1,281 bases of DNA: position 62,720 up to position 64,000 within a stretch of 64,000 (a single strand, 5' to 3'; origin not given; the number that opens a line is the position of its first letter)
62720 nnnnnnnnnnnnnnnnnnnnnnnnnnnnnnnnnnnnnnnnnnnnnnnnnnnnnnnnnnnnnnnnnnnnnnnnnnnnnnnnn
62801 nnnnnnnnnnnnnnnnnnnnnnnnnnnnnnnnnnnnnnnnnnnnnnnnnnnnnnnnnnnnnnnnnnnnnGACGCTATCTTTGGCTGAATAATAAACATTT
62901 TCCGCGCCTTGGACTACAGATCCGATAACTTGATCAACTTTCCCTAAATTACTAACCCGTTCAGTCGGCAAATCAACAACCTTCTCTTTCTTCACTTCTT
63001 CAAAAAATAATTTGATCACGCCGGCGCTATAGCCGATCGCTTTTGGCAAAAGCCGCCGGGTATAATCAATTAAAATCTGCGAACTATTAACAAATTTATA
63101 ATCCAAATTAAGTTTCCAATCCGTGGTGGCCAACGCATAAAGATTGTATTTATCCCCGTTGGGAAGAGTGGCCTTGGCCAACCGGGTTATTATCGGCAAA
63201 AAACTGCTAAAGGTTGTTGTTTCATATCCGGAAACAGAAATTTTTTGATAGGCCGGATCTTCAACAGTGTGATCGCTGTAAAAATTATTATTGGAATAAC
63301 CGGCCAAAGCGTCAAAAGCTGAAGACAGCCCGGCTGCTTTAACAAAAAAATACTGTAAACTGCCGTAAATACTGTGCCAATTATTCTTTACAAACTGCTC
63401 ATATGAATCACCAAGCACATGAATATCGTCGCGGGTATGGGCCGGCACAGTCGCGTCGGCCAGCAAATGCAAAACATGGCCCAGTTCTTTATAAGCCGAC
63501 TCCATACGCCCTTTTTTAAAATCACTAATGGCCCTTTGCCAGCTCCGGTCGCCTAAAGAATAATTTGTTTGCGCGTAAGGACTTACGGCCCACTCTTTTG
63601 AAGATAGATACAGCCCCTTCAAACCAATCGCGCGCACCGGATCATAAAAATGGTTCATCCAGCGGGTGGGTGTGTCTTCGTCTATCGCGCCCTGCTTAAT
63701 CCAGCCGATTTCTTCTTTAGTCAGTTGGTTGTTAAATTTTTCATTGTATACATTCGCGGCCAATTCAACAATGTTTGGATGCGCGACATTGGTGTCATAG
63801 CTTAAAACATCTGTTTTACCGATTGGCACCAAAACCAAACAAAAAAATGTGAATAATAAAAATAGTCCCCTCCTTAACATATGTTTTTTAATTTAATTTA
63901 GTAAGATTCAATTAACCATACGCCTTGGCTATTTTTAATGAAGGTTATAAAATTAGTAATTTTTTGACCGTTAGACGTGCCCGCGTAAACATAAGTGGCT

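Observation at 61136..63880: Secreted protein combining a Zn-phospholipase-C-like domain, a PT linker, a lamin-tail domain and a beta-helix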

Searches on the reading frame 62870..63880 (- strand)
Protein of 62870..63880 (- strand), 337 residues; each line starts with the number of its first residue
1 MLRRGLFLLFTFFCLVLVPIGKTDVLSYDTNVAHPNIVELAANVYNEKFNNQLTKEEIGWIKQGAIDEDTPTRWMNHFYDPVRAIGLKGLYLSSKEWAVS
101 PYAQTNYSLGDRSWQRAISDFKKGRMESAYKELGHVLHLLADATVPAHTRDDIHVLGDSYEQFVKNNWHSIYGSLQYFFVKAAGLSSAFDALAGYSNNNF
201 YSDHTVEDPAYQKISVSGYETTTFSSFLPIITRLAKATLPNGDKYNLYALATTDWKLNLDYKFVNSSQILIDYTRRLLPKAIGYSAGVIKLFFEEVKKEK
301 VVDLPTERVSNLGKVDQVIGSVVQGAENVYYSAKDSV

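Call 6: find_homologous_proteins(query=window:62870-63880:-, max_evalue=0.001)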
Query seq(337 aa) (337 aa): 47 proteins with E <= 0.001 among 2112 candidates.
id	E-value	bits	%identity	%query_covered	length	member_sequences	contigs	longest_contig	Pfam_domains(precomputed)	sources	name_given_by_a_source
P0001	8.0e-84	299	46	96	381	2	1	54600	-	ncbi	ncbi:MAG: hypothetical protein WC430_02495, partial [Patescibacteria group bacterium]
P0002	1.1e-81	292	49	92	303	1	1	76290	-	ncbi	ncbi:MAG: hypothetical protein WC430_02490, partial [Patescibacteria group bacterium]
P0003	4.2e-73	264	52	73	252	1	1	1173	-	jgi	-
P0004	8.6e-69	250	41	96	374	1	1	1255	-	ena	-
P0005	2.6e-67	245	52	64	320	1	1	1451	-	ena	-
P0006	2.3e-66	242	41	98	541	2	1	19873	PF00882.25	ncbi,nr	ncbi:MAG TPA: hypothetical protein DEB73_02595 [Candidatus Magasanikbacteria bacterium]|nr:hypotheti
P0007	1.0e-65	240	43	98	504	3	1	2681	PF00882.25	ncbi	ncbi:MAG: hypothetical protein AAB666_02240, partial [Patescibacteria group bacterium]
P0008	2.4e-63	232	44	91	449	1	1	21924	PF00882.25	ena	-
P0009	1.3e-60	223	42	78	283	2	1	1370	PF00882.25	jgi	-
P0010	2.6e-58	216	53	51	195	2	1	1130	-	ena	-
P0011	1.8e-53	200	51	54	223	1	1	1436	PF00882.25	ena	-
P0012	5.9e-53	198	39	91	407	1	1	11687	-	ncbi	ncbi:MAG: hypothetical protein ABIJ28_04120 [Patescibacteria group bacterium]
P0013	7.9e-53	198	48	59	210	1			-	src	-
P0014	1.4e-51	193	40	88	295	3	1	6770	PF00882.25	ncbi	ncbi:MAG: hypothetical protein COV84_02650, partial [Candidatus Portnoybacteria bacterium CG11_big_f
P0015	1.3e-43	167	46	61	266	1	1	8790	-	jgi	-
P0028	8.8e-28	115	38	59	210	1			PF00882.25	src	-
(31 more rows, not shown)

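Call 11: search_solved_structures(query=A1, max_evalue=10, show_alignments=4)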
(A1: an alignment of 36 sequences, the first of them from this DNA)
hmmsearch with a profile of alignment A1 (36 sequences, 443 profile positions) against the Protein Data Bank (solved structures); distinct sequences matched with E-value up to 10: 10.
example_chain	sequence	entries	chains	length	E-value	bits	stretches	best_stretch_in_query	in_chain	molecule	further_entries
2fgn_A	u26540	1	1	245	0.00014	24.4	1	117-181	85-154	Phospholipase C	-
1p5x_A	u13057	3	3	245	0.00015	24.3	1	117-181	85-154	Phospholipase C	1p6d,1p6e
2ffz_A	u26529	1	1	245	0.00016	24.3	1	117-181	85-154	Phospholipase C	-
1ah7_A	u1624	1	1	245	0.00016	24.3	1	117-181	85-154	PHOSPHOLIPASE C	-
2huc_A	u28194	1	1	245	0.00016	24.3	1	117-181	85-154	Phospholipase C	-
8cqm_A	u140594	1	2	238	0.0047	19.4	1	117-186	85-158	Phospholipase C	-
7yg4_A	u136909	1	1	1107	0.71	12.2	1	50-123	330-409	Protein virilizer homolog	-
7vf2_A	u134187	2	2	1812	1.3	11.4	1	50-123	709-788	Protein virilizer homolog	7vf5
7unh_A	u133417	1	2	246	2.4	10.5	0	126-149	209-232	SP2 designed chlorophyll dimer protein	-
9dzz_B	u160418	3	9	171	2.6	10.4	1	319-421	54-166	Sec-independent protein translocase protein TatB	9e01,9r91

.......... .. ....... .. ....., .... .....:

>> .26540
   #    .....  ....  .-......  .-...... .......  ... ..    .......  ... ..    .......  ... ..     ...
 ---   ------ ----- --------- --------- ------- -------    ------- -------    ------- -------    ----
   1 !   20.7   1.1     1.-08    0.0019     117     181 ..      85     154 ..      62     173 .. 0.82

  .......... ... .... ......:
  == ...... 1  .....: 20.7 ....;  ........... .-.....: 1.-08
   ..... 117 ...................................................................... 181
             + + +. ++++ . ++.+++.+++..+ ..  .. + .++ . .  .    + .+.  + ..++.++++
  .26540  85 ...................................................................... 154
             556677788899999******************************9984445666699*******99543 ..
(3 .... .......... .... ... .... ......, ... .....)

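Call 17: find_encoding_contigs(protein=P0006, flank=8000, max_places=3)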
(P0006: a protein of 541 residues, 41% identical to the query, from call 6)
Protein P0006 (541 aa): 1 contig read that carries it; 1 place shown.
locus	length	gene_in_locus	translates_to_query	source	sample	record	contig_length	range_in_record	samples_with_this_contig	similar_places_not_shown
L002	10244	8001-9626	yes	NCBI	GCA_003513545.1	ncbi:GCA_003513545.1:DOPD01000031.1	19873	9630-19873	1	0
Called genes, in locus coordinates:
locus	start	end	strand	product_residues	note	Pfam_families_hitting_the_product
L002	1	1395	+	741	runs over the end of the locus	PF01138:RNase_PH, PF03725:RNase_PH_C, PF01138:RNase_PH, PF00013:KH_1, PF00575:S1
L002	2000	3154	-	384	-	PF00712:DNA_pol3_beta, PF02767:DNA_pol3_beta_2, PF02768:DNA_pol3_beta_3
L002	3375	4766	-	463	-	PF11638:DnaA_N, PF00308:Bac_DnaA, PF01695:IstB_IS21, PF01637:ATPase_2 (weak), PF00004:AAA (weak), PF08299:Bac_DnaA_C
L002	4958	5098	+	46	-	PF00468:Ribosomal_L34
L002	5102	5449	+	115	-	PF00825:Ribonuclease_P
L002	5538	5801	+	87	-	PF01809:YidD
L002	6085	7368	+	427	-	PF05697:Trigger_N, PF05698:Trigger_C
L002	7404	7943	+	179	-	-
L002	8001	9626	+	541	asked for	PF00882:Zn_dep_PLPC (weak)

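Call 18: predict_structure(alignment_id=A1)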
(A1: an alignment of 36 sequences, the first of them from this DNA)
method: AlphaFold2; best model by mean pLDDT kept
length: 337 residues; sequences in the alignment: 36
mean_pLDDT: 83.5   pTM: 0.83
mean pLDDT of the five models: 83.5, 82.5, 81.3, 81.3, 79.6
residues with pLDDT >= 90: 170; 70-90: 102; 50-70: 54; < 50: 11
segments of 3 or more residues with pLDDT < 50: 19-25, 255-257
pLDDT, mean of each block of 10 residues (from residue 1): 75 61 50 94 96 95 94 88 94 97 90 97 97 98 94 81 92 93 98 93 73 72 58 68 70 51 71 94 98 93 86 81 73 69
secondary structure, 60 per line:
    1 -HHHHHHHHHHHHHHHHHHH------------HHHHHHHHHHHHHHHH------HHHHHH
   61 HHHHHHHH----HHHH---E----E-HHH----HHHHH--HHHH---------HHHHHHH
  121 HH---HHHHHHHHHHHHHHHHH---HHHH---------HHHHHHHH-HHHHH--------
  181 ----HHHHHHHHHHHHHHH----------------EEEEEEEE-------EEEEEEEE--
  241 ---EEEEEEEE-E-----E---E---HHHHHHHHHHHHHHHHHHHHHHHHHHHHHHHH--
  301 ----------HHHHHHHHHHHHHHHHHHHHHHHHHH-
elements in order: H2-20 H33-48 H55-68 H73-76 H94-98 H101-104 H114-122 H126-142 H146-149 H159-166 H168-172 H185-199 E216-223 E231-238 E244-251 H267-298 H311-336

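Call 21: fold_search(model_id=the predicted structure, library=pdb)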
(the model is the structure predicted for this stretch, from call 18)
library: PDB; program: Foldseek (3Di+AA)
matches with E <= 10: 231; with E <= 0.001: 16
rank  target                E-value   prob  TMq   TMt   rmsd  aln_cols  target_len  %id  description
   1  2fgn                  1.0e-05  1.00  0.46  0.62   5.8       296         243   15  Structural Studies Examining the Substrate Specificity Profiles of PC-PLCBc Protein Variants (released 2006-03-28)
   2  1olp_D                1.3e-05  1.00  0.46  0.43   6.6       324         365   12  Alpha Toxin from Clostridium Absonum (released 2003-10-23)
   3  1ah7                  1.4e-05  1.00  0.44  0.58   6.8       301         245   16  PHOSPHOLIPASE C FROM BACILLUS CEREUS (released 1997-12-10)
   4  2ffz                  1.5e-05  1.00  0.45  0.60   6.2       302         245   14  Structural Studies Examining the Substrate Specificity Profiles of PC-PLCBc Protein Variants (released 2006-03-28)
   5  1p5x                  1.5e-05  1.00  0.45  0.60   6.8       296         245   16  STRUCTURE OF THE D55N MUTANT OF PHOSPHOLIPASE C FROM BACILLUS CEREUS (released 2003-09-30)
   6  1ca1                  1.6e-05  1.00  0.48  0.44   6.4       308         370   12  ALPHA-TOXIN FROM CLOSTRIDIUM PERFRINGENS (released 1999-05-04)
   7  2huc                  1.6e-05  1.00  0.46  0.61   6.0       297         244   14  Structural Studies Examining the Substrate Specificity Profiles of PC-PLCBc Protein Variants (released 2006-08-08)
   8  1kho_A                4.1e-05  1.00  0.40  0.37   8.3       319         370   13  Crystal Structure Analysis of Clostridium perfringens alpha-Toxin Isolated from Avian Strain SWCP (released 2002-06-19)
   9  1olp_A                4.8e-05  1.00  0.46  0.43   6.9       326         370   12  Alpha Toxin from Clostridium Absonum (released 2003-10-23)
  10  2wxu                  4.8e-05  1.00  0.43  0.40   7.4       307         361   12  Clostridium perfringens alpha-toxin strain NCTC8237 mutant T74I (released 2009-11-17)
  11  2wxt                  9.5e-05  1.00  0.44  0.42   7.3       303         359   12  Clostridium perfringens alpha-toxin strain NCTC8237 (released 2009-11-17)
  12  2wy6_B                1.9e-04  1.00  0.42  0.39   7.8       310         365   15  Clostridium perfringens alpha-toxin strain NCTC8237 mutant T74I (released 2009-11-24)
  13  2wy6_C                2.3e-04  1.00  0.39  0.37   8.2       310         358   14  Clostridium perfringens alpha-toxin strain NCTC8237 mutant T74I (released 2009-11-24)
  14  8cqm_A                2.7e-04  1.00  0.43  0.63   6.5       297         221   14  Broad-range phospholipase C from Listeria monocytogenes (released 2023-10-18)
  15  8cqm_B                2.8e-04  1.00  0.47  0.66   6.1       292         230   15  Broad-range phospholipase C from Listeria monocytogenes (released 2023-10-18)
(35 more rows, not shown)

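Call 22: search_protein_families(library=pfam, alignment_id=A1, max_evalue=0.01)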
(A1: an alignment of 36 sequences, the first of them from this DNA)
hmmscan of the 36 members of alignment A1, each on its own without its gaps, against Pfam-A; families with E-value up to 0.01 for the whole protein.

A. member 1, seq(337 aa): 1 family
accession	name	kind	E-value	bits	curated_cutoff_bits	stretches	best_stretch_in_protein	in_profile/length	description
PF00882.24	Zn_dep_PLPC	-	0.00055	20.3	26.8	1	34-175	2-111/167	Zinc dependent phospholipase C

B. families by the number of members that match (of 36 scanned): 6 families
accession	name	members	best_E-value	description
PF00882.24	Zn_dep_PLPC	18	5.2e-07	Zinc dependent phospholipase C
PF00932.25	LTD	2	1.7e-11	Lamin Tail Domain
PF16403.11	Bact_surface_Ig-like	1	3.2e-16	Bacterial surface protein, Ig-like domain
PF17936.7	Big_6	1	0.00028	Bacterial Ig domain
PF19077.6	Big_13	1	0.00068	Bacterial Ig-like domain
PF09687.15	PRESAN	1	0.0079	Plasmodium RESA N-terminal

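Call 42: find_related_loci(query=A1, collection=genome_contigs, flank=8000)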
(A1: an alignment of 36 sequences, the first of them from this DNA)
Query A1 (337 aa) in genome_contigs; peptide patterns used: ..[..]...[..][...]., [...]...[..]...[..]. (x = any residue, [..] = any of these).
600 stretches matched a pattern (row limit reached: there are more); 474 encode a relative of the query (tblastn E <= 1e-3); the best 80 are kept; 80 distinct loci.
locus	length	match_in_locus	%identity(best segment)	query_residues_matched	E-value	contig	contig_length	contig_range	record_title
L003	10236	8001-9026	45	1-335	6e-89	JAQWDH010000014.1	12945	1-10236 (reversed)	MAG: Patescibacteria group bacterium isolate STF2_47 NODE_13667_length_12945_cov_8.697613_Sandtown_F2, whole genome shot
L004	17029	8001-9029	48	8-337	2e-87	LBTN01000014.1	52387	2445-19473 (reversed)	MAG: Candidatus Magasanikbacteria bacterium GW2011_GWA2_37_8 US58_C0014, whole genome shotgun sequence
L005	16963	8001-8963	45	5-324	1e-85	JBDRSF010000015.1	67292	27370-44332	MAG: Candidatus Magasanikbacteria bacterium isolate MEGAHIT-group-3.130 k141_135704, whole genome shotgun sequence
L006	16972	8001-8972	47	6-330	6e-85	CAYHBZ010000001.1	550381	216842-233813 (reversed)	MAG TPA_asm: uncultured Gammaproteobacteria bacterium isolate ERP119702_co3_79 genome assembly, contig: NODE_1_length_55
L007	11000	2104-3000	46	25-334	3e-84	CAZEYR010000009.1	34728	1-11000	MAG TPA_asm: uncultured Gammaproteobacteria bacterium isolate SRP263991_co3_384 genome assembly, contig: NODE_944_length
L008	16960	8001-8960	45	21-330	7e-83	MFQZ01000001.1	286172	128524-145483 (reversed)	MAG: Candidatus Magasanikbacteria bacterium RIFOXYC2_FULL_42_28 rifoxyc2_full_scaffold_12, whole genome shotgun sequence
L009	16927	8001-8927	47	3-316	2e-82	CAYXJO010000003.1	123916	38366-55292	MAG TPA_asm: uncultured Gammaproteobacteria bacterium isolate SRP263991_co4_11 genome assembly, contig: NODE_69_length_1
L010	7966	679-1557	47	25-326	3e-80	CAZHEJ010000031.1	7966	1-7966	MAG TPA_asm: uncultured Gammaproteobacteria bacterium isolate binchicken_co266_196 genome assembly, contig: NODE_18601_l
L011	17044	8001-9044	44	1-334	5e-80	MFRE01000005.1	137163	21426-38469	MAG: Candidatus Magasanikbacteria bacterium RIFOXYD2_FULL_41_14 rifoxyd2_full_scaffold_130, whole genome shotgun sequenc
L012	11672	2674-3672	42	8-335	2e-79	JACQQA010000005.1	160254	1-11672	MAG: Candidatus Magasanikbacteria bacterium isolate NC_groundwater_1321_Ag_S-0.2um_45_150 S_p2_S4_coassembly_k141_159721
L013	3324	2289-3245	43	1-334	2e-75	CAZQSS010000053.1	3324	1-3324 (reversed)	MAG TPA_asm: uncultured Gammaproteobacteria bacterium isolate binchicken_co248_149 genome assembly, contig: NODE_61910_l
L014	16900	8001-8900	44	25-329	2e-73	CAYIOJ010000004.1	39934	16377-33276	MAG TPA_asm: uncultured Gammaproteobacteria bacterium isolate ERP119705_co24_904 genome assembly, contig: NODE_867_lengt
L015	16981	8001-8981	44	1-330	9e-72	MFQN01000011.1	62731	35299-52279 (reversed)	MAG: Candidatus Magasanikbacteria bacterium RIFCSPLOWO2_12_FULL_43_12 rifcsplowo2_12_scaffold_2292, whole genome shotgun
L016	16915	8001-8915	42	7-320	6e-68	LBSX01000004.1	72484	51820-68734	MAG: Candidatus Magasanikbacteria bacterium GW2011_GWC2_37_14 US42_C0004, whole genome shotgun sequence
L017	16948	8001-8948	38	9-331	1e-66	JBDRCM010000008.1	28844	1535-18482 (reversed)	MAG: bacterium isolate MEGAHIT-group-1.185 k141_10749660, whole genome shotgun sequence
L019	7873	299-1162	43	9-300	8e-64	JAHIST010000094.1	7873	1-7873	MAG: Patescibacteria group bacterium isolate MM_PC_MetaG.mb.188 MM_PC_MetaG.mb.188_k141_1903497, whole genome shotgun se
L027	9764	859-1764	34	1-315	6e-47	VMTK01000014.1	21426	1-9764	MAG: Candidatus Falkowbacteria bacterium isolate S3_17 k141_29030, whole genome shotgun sequence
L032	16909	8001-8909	35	5-328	6e-46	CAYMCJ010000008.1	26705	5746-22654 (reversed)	MAG TPA_asm: uncultured Gammaproteobacteria bacterium isolate SRP178699_co1_454 genome assembly, contig: NODE_2004_lengt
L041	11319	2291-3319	34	6-330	2e-43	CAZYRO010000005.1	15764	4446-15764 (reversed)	MAG TPA_asm: uncultured Candidatus Saccharibacteria bacterium isolate SRP178699_co2_519 genome assembly, contig: NODE_30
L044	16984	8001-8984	35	25-313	3e-42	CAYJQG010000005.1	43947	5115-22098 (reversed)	MAG TPA_asm: uncultured Candidatus Saccharibacteria bacterium isolate ERP125453_co1_149 genome assembly, contig: NODE_62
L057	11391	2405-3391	31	8-337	4e-41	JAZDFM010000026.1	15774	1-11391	MAG: bacterium isolate MEGAHIT-group-0.207 k141_7728779, whole genome shotgun sequence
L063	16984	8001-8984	33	6-300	1e-40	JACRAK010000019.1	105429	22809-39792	MAG: Candidatus Azambacteria bacterium isolate NC_groundwater_1591_Pr3_B-0.1um_51_37 SR-2_scaffold_141_1901389, whole ge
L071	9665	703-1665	33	6-301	1e-39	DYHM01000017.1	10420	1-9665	MAG TPA_asm: Patescibacteria group bacterium isolate DR5_33_354 Afr_mines_DR5_1186_length_10420_cov_139_202798, whole ge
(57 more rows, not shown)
